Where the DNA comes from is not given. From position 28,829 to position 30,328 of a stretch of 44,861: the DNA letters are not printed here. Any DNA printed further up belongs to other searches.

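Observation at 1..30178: A ~30 kb regulator-less supercluster that reads as tryptophan uptake -> kynurenine -> anthranilate -> aryl-CoA ring reduction and beta-oxidation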

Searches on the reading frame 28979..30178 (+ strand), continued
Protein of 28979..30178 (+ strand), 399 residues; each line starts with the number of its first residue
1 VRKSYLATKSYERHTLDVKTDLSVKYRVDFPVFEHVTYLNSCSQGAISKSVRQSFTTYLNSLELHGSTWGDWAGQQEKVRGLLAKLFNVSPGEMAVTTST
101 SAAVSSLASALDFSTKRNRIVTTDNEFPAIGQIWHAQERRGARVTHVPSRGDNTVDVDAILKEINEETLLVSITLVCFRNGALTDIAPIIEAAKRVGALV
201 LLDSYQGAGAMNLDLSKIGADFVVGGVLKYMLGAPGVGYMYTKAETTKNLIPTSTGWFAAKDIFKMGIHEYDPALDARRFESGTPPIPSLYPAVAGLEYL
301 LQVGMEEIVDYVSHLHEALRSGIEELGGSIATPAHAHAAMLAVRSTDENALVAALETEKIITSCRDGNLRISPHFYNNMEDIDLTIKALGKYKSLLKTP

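Call 51: find_encoding_contigs(protein=P0333, flank=10000, max_places=1)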
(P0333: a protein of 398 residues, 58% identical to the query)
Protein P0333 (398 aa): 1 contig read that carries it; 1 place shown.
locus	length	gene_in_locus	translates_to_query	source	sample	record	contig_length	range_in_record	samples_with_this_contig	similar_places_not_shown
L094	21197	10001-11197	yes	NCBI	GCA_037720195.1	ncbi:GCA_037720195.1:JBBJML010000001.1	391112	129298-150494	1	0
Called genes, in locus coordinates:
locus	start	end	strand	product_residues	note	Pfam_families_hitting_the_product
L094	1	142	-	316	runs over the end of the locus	PF13622:4HBT_3, PF03061:4HBT (faint), PF20789:4HBT_3C, PF02551:Acyl_CoA_thio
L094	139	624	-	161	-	PF00190:Cupin_1 (weak), PF07883:Cupin_2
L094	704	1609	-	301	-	PF01557:FAA_hydrolase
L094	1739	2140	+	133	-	PF01042:Ribonuc_L-PSP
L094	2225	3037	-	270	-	PF07848:PaaX, PF20803:PaaX_M, PF08223:PaaX_C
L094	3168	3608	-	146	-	PF02566:OsmC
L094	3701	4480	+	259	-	PF00190:Cupin_1 (faint), PF01050:MannoseP_isomer (faint), PF02311:AraC_binding (weak), PF21621:MPI_cupin_dom (faint), PF07883:Cupin_2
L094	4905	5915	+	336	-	PF13458:Peripla_BP_6, PF01094:ANF_receptor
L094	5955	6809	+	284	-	PF02653:BPD_transp_2, PF01032:FecCD (weak)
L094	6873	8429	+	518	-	PF02653:BPD_transp_2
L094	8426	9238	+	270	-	PF00005:ABC_tran, PF13304:AAA_21 (faint), PF12399:BCA_ABC_TP_C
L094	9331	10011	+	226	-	PF00005:ABC_tran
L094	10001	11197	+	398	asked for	PF00155:Aminotran_1_2, PF00266:Aminotran_5, PF01053:Cys_Met_Meta_PP (weak)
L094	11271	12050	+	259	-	PF04199:Cyclase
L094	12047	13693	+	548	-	PF02776:TPP_enzyme_N, PF00205:TPP_enzyme_M, PF02775:TPP_enzyme_C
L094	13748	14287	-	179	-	PF00266:Aminotran_5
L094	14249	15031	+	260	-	PF00528:BPD_transp_1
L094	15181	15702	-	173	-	PF08327:AHSA1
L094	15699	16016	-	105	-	PF01022:HTH_5, PF08100:Dimerisation (weak), PF13545:HTH_Crp_2 (weak), PF25213:HVO_A0261_N (weak), PF12802:MarR_2, PF12840:HTH_20, PF01978:TrmB (weak)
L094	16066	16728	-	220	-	PF03807:F420_oxidored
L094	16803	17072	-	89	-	PF06964:Alpha-L-AF_C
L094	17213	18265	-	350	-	PF00356:LacI, PF00532:Peripla_BP_1, PF13407:Peripla_BP_4, PF13377:Peripla_BP_3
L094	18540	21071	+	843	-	PF00270:DEAD (weak), PF00271:Helicase_C, PF08482:HrpB_C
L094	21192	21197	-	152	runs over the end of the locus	PF13577:SnoaL_4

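Call 54: predict_structure(alignment_id=A2)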
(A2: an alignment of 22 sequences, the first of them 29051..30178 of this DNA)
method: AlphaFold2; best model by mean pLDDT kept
length: 375 residues; sequences in the alignment: 22
mean_pLDDT: 88.7   pTM: 0.88
mean pLDDT of the five models: 88.7, 88.3, 85.2, 84.2, 82.0
residues with pLDDT >= 90: 248; 70-90: 98; 50-70: 27; < 50: 2
segments of 3 or more residues with pLDDT < 50: none
pLDDT, mean of each block of 10 residues (from residue 1): 89 84 88 90 78 92 92 91 93 94 82 96 88 95 97 90 97 96 88 94 79 91 85 60 57 64 88 93 92 96 94 89 98 96 92 95 98 93
secondary structure, 60 per line:
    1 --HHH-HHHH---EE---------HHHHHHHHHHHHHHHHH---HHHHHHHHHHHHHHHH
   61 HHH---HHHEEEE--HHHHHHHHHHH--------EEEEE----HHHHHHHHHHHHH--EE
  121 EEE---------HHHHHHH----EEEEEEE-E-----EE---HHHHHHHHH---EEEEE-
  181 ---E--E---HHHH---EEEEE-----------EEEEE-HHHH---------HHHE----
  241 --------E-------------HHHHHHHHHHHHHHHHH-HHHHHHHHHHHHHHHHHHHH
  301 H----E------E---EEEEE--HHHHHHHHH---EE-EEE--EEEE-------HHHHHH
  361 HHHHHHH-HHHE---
elements in order: H7-10 H25-41 H45-63 E70-73 H76-86 E95-99 H104-116 E119-123 H133-139 E144-150 H163-171 E175-179 H191-194 E198-202 E214-218 H220-223 H263-279 H281-301 E317-321 H324-332 E339-341 E344-347 H355-367
